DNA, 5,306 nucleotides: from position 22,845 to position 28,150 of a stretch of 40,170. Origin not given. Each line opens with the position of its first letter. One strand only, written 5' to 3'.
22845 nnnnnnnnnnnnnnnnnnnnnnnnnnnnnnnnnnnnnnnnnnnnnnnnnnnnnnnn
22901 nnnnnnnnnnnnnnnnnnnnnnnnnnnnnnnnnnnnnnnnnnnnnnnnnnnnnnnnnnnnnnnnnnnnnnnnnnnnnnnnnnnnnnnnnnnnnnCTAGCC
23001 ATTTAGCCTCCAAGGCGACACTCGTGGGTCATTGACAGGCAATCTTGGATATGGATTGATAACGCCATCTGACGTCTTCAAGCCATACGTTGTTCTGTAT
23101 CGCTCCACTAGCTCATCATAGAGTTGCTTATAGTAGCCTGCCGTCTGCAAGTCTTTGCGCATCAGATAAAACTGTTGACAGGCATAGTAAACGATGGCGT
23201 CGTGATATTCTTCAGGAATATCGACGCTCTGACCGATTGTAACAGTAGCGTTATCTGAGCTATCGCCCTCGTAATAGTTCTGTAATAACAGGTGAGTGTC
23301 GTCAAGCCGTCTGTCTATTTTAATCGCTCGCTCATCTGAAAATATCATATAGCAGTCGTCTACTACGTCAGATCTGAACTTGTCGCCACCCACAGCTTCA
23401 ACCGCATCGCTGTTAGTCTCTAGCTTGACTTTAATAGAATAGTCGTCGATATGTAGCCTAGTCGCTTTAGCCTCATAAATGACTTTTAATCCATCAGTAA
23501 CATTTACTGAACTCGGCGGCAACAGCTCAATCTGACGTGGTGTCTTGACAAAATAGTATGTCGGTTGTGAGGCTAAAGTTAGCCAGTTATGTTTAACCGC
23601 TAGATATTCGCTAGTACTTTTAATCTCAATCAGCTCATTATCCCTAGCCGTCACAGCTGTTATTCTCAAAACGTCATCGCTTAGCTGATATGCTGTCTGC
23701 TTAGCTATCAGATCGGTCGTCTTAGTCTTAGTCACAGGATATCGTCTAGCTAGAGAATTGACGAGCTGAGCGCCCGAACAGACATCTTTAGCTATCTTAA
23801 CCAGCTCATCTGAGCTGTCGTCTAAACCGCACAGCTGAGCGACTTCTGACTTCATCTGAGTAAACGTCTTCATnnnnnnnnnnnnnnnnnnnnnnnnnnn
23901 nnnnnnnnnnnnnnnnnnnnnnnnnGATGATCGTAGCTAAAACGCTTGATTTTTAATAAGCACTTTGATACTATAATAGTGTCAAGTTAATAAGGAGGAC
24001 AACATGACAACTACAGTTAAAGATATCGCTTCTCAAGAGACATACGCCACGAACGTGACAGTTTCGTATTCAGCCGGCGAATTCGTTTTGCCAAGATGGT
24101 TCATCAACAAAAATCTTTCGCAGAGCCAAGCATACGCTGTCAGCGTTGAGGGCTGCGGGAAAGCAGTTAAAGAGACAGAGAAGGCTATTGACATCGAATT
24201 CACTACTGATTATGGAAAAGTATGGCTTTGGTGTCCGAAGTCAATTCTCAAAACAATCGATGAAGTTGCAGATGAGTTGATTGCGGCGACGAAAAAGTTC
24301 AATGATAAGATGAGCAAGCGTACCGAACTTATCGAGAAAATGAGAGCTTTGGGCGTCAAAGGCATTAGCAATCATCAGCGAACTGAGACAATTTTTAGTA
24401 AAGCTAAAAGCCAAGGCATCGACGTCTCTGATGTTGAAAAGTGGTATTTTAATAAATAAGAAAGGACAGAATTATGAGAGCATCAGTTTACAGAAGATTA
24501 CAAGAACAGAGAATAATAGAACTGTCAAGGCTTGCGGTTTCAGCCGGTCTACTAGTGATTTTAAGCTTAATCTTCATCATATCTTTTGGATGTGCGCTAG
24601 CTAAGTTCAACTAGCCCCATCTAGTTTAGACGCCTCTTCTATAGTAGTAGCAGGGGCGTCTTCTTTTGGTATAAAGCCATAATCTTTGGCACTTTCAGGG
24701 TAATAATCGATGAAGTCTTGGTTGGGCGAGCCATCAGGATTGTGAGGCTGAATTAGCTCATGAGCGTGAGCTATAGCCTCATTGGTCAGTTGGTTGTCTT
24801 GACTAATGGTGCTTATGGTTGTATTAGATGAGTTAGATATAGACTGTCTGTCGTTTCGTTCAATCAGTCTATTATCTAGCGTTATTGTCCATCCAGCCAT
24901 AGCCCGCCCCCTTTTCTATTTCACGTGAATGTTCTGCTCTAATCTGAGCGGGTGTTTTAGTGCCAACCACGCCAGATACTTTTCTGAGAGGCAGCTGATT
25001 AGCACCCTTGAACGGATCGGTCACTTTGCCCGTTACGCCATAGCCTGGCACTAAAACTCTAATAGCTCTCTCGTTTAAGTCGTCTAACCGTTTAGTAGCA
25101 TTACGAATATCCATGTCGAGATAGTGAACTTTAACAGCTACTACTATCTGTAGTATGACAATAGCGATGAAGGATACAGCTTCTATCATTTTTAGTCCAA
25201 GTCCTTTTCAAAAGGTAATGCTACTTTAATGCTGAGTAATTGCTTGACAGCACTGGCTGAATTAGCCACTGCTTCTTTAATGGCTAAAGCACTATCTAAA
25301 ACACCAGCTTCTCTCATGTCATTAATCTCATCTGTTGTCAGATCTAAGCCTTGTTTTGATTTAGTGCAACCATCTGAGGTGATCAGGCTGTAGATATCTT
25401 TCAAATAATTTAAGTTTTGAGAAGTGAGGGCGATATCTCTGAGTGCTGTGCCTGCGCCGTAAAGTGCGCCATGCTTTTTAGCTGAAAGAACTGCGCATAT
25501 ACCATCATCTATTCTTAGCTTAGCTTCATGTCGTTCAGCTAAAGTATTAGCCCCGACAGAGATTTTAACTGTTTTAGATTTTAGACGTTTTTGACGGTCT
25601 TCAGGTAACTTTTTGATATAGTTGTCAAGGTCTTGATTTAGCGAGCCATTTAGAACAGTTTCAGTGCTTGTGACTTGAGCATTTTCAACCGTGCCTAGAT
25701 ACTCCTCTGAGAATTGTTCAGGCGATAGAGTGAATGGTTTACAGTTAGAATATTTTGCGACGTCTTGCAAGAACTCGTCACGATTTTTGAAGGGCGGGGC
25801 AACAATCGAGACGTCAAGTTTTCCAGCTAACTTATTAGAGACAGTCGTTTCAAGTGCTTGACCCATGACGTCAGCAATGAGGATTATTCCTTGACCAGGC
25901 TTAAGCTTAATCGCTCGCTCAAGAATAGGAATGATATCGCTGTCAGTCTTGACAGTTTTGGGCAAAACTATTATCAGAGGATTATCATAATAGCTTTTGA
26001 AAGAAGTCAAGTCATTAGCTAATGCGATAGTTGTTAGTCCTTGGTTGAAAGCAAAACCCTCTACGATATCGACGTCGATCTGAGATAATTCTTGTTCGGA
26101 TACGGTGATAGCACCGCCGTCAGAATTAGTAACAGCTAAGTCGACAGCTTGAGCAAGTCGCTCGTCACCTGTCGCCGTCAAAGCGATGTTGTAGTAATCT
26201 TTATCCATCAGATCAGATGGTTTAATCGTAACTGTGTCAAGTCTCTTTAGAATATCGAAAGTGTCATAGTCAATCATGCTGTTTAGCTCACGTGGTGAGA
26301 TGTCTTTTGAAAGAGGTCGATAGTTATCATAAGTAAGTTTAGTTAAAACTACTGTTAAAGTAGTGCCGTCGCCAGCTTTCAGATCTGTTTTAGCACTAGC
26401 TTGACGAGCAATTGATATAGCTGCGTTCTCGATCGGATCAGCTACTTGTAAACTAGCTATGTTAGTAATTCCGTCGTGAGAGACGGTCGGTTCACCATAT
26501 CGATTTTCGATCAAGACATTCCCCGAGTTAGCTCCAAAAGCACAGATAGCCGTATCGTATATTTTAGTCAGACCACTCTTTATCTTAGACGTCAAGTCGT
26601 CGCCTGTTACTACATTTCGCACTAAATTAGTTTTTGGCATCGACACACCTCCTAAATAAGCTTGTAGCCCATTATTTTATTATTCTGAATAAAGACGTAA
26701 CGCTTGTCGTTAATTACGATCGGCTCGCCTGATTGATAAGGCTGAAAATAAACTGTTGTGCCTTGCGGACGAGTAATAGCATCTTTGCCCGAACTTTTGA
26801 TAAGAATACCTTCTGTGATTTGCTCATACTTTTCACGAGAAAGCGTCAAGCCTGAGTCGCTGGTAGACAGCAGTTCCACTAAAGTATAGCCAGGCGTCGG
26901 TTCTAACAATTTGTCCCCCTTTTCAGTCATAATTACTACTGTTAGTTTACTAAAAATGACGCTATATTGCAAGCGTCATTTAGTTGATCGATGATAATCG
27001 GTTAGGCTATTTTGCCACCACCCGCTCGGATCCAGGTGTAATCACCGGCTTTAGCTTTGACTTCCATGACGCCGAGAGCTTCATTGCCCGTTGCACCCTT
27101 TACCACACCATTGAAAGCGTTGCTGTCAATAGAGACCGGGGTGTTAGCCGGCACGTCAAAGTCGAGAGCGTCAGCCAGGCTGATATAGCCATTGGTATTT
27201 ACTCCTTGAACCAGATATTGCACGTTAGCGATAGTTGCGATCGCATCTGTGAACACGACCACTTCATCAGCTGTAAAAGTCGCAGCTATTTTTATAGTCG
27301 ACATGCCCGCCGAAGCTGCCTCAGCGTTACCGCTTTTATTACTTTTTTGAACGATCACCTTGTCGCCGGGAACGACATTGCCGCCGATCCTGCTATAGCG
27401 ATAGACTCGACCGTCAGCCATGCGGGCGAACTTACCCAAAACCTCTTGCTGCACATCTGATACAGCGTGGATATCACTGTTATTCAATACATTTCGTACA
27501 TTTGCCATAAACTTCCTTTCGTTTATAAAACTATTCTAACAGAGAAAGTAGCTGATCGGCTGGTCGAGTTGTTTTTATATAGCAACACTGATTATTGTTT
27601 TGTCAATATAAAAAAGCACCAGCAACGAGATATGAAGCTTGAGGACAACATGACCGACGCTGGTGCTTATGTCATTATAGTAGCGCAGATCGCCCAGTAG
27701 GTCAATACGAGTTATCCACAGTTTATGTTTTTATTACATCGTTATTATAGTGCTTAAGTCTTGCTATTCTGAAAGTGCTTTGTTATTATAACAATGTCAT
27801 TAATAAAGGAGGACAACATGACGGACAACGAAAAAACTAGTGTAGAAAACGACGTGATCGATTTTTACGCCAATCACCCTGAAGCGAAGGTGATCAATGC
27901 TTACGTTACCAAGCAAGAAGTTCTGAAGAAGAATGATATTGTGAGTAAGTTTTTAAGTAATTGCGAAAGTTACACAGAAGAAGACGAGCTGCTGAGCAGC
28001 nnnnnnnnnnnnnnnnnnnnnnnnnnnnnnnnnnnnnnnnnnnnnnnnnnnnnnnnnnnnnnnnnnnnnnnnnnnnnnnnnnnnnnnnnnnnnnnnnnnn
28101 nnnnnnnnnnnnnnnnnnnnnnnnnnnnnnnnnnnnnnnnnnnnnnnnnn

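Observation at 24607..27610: Minus-strand island in the early region encoding GroES plus GroEL with three other proteins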

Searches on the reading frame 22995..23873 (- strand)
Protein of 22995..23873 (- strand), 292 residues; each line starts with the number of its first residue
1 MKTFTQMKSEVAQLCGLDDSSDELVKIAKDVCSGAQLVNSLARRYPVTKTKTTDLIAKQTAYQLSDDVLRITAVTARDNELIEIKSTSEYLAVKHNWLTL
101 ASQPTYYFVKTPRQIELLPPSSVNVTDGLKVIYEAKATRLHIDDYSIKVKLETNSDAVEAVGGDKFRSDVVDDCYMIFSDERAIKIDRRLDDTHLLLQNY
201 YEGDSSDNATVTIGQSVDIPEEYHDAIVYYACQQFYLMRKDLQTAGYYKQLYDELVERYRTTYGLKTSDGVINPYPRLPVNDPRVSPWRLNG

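Call 3: search_protein_families(library=pfam, proteins=[window:22995-23873:-], max_evalue=1)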
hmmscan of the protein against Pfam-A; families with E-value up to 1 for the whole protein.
window:22995-23873:- (292 aa): 2 families
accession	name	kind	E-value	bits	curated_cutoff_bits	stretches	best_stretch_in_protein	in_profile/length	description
PF24175.2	SU10_adaptor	-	2.9e-14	54.4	27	2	3-144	2-132/194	SU10 adaptor protein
PF01219.24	DAGK_prokar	-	0.22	11.8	22.3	1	20-41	71-92/102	Prokaryotic diacylglycerol kinase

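Call 4: search_protein_families(library=phrogs, proteins=[window:22995-23873:-], max_evalue=0.1)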
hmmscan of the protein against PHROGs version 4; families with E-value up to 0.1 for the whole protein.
window:22995-23873:- (292 aa): 4 families
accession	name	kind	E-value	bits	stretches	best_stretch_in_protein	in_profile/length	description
phrog_399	-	head and packaging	1e-07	32.8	1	40-237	42-174/220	structural protein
phrog_2125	-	head and packaging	8.8e-06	26.5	1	49-152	82-169/234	virion structural protein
phrog_2941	-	head and packaging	9.6e-05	23.1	1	3-142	5-140/208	virion structural protein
phrog_10775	-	tail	0.00097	19.9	1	217-263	174-221/237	tail protein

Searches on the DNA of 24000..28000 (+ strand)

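Call 6: search_dna_similar(query=window:24000-28000:+, collection=phages, mode=distant, max_rows=20)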
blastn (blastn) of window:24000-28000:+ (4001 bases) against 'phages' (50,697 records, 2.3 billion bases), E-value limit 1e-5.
No match.

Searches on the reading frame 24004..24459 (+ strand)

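Call 3: search_protein_families(library=pfam, proteins=[window:24004-24459:+], max_evalue=1)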
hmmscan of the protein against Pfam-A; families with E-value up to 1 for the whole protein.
window:24004-24459:+ (151 aa): 0 families

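Call 4: search_protein_families(library=phrogs, proteins=[window:24004-24459:+], max_evalue=0.1)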
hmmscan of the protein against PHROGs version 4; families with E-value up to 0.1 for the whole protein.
window:24004-24459:+ (151 aa): 4 families
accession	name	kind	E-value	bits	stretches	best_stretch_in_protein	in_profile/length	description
phrog_12732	-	unknown function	2.4e-11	45.1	1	29-82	61-119/121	-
phrog_31448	-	unknown function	0.00042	20.2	1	53-151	244-340/458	-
phrog_9382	-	unknown function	0.082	14.6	0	33-100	9-72/107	-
phrog_14627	-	unknown function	0.09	14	0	79-119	85-125/147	-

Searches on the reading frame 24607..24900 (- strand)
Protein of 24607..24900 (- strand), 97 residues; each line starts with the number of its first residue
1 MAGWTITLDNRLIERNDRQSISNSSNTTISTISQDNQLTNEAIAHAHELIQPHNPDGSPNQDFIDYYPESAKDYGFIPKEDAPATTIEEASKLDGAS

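Call 3: search_protein_families(library=pfam, proteins=[window:24607-24900:-], max_evalue=1)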
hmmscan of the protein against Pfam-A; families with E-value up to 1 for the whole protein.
window:24607-24900:- (97 aa): 0 families

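Call 4: search_protein_families(library=phrogs, proteins=[window:24607-24900:-], max_evalue=0.1)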
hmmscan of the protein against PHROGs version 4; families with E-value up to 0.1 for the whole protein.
window:24607-24900:- (97 aa): 1 family
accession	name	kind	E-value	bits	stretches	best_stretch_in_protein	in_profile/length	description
phrog_3201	-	tail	0.0082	14.7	1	8-48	509-549/2408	tail fiber protein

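Call 57: search_solved_structures(query=A9, max_evalue=10)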
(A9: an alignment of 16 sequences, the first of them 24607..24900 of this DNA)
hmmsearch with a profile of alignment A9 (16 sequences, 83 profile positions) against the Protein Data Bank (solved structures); distinct sequences matched with E-value up to 10: 1.
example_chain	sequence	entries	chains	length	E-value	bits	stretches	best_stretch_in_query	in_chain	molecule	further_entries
4v3e_A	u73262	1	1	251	8.6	9.9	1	28-78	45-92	IT4VAR07 CIDRA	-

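Call 86: search_protein_families(library=phrogs, alignment_id=A9, max_evalue=0.01)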
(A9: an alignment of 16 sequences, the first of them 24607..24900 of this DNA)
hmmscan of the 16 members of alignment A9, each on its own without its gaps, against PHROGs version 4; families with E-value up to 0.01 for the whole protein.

A. member 1, window:24607-24900:- (97 aa): 1 family
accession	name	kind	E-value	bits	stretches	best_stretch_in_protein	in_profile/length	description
phrog_3201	-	tail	0.0082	14.7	1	8-48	509-549/2408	tail fiber protein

B. families by the number of members that match (of 16 scanned): 1 family
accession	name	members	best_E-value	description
phrog_3201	-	1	0.0082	tail fiber protein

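Call 90: search_protein_families(library=ncbifam, proteins=[window:24607-24900:-], max_evalue=0.01)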
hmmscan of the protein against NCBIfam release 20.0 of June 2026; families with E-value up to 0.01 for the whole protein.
window:24607-24900:- (97 aa): 0 families

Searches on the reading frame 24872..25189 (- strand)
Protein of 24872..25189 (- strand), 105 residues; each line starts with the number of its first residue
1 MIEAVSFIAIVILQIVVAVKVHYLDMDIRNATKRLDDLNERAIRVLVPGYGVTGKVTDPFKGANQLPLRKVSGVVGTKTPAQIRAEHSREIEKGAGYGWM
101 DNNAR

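Call 3: search_protein_families(library=pfam, proteins=[window:24872-25189:-], max_evalue=1)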
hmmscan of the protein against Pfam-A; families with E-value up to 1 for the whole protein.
window:24872-25189:- (105 aa): 1 family
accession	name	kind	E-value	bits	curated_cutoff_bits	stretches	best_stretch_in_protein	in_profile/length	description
PF22650.2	At5g48480-like_C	-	0.015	16.1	27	1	50-60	33-43/50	Glyoxalase At5g48480-like C-terminal domain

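Call 4: search_protein_families(library=phrogs, proteins=[window:24872-25189:-], max_evalue=0.1)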
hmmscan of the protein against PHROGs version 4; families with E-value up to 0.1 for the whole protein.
window:24872-25189:- (105 aa): 0 families

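Call 58: search_solved_structures(query=A8, max_evalue=10)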
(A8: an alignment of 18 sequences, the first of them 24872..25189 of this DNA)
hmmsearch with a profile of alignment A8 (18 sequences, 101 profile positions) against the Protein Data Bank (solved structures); distinct sequences matched with E-value up to 10: 4.
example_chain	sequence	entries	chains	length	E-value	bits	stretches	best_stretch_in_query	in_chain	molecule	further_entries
8qai_A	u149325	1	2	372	8.6e-07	32.5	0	9-52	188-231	sc-CC-7-LI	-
8qah_A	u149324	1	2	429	0.00044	23.8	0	9-52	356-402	sc-CC-8-58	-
8qag_A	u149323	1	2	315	0.041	17.5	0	6-52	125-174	sc-CC-6-95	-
6b87_A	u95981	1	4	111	8.9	10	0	9-40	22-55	TMHC2_E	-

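Call 87: search_protein_families(library=phrogs, alignment_id=A8, max_evalue=0.01)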
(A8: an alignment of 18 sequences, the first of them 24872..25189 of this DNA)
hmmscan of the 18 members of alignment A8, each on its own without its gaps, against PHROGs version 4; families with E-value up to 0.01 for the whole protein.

A. member 1, window:24872-25189:- (105 aa): 0 families

B. families by the number of members that match (of 18 scanned): 5 families
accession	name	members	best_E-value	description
phrog_1009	-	1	0.006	-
phrog_7140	-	1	0.0069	intron encoded nuclease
phrog_18860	-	1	0.0072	-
phrog_10697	-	1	0.0092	-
phrog_739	-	1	0.0093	Rz-like spanin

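Call 90: search_protein_families(library=ncbifam, proteins=[window:24872-25189:-], max_evalue=0.01)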
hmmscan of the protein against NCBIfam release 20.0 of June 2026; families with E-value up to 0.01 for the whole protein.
window:24872-25189:- (105 aa): 0 families

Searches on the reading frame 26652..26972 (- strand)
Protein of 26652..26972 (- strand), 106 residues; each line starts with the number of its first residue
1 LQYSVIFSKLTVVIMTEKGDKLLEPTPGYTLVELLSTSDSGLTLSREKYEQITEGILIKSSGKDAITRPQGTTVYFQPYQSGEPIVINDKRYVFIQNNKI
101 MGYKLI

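Call 3: search_protein_families(library=pfam, proteins=[window:26652-26972:-], max_evalue=1)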
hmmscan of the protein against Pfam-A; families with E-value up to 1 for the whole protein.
window:26652-26972:- (106 aa): 1 family
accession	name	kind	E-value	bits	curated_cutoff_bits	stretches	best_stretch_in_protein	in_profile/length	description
PF00166.26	Cpn10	-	0.00016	22.1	21.1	1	36-102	18-91/93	Chaperonin 10 Kd subunit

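Call 4: search_protein_families(library=phrogs, proteins=[window:26652-26972:-], max_evalue=0.1)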
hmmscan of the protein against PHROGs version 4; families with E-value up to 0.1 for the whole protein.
window:26652-26972:- (106 aa): 1 family
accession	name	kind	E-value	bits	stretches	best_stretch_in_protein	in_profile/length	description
phrog_3188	-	other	0.0053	17.5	1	36-103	19-93/96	co-chaperonin GroES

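Call 38: search_solved_structures(query=A3, max_evalue=1, show_alignments=2)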
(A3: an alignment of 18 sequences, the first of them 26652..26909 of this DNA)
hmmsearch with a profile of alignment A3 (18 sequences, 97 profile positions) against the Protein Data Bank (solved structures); distinct sequences matched with E-value up to 1: 13.
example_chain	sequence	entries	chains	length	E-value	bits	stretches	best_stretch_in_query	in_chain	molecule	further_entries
7ekq_R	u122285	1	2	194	0.00042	23.9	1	16-90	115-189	Cpn20 co-chaperonin subunit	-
1hx5_A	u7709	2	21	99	0.0011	22.6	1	3-90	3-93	10 KDA CHAPERONIN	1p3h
1lep_A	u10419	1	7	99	0.016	18.8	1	3-90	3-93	CHAPERONIN-10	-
1wnr_A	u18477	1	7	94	0.023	18.3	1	19-89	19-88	10 kDa chaperonin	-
4v4o_O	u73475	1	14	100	0.026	18.2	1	19-89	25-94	cpn10(GroES)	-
1tfk_A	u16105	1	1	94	0.26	15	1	45-82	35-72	Colicin D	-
9g6k_L7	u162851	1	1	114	0.26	15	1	70-96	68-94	uL14m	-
1tfo_A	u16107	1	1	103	0.3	14.8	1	45-82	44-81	Colicin D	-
9i05_Ah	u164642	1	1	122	0.3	14.7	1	70-96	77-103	Putative LSU ribosomal protein L14P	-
1v74_A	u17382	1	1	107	0.33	14.6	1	45-82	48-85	Colicin D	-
8wuc_a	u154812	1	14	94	0.35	14.6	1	15-91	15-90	Co-chaperonin GroES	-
8wux_a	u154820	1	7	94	0.73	13.5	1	18-90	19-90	Co-chaperonin GroES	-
8wuw_a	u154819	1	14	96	0.77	13.4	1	18-90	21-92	Co-chaperonin GroES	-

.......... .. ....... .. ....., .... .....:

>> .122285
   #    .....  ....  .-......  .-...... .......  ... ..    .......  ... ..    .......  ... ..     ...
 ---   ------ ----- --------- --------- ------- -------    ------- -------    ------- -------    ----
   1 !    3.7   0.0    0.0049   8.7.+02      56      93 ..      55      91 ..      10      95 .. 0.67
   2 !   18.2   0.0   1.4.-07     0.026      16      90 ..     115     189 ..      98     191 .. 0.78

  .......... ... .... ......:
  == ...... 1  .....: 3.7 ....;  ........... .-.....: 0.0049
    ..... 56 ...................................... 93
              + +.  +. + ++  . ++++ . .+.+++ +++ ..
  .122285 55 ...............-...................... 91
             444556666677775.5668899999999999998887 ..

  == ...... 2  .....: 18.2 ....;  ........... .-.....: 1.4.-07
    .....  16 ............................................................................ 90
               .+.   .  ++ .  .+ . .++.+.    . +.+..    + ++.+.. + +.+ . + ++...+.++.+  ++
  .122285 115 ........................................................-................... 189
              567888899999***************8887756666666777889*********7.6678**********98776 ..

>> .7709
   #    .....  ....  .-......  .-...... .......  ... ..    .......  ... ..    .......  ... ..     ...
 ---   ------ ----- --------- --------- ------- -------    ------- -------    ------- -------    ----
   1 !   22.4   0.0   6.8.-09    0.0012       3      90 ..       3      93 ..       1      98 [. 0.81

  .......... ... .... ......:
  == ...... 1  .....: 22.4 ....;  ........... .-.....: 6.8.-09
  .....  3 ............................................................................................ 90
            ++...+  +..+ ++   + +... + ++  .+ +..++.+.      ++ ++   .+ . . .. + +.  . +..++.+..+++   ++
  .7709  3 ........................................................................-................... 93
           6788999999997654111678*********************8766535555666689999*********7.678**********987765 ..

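Call 39: search_protein_families(library=pfam, alignment_id=A3, max_evalue=0.01)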
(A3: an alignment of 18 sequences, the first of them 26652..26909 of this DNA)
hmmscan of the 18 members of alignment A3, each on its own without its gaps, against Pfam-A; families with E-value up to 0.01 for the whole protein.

A. member 1, window:26652-26909:- (85 aa): 1 family
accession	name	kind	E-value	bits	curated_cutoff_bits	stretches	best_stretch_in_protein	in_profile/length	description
PF00166.26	Cpn10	-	8e-05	23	21.1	1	10-81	10-91/93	Chaperonin 10 Kd subunit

B. families by the number of members that match (of 18 scanned): 2 families
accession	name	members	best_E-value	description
PF00166.26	Cpn10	6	2.1e-05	Chaperonin 10 Kd subunit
PF22303.2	OspG_kinase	1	0.0081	Protein kinase OspG, kinase domain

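Call 90: search_protein_families(library=ncbifam, proteins=[window:26652-26909:-], max_evalue=0.01)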
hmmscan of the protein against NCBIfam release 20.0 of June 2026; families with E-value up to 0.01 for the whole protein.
window:26652-26909:- (85 aa): 0 families
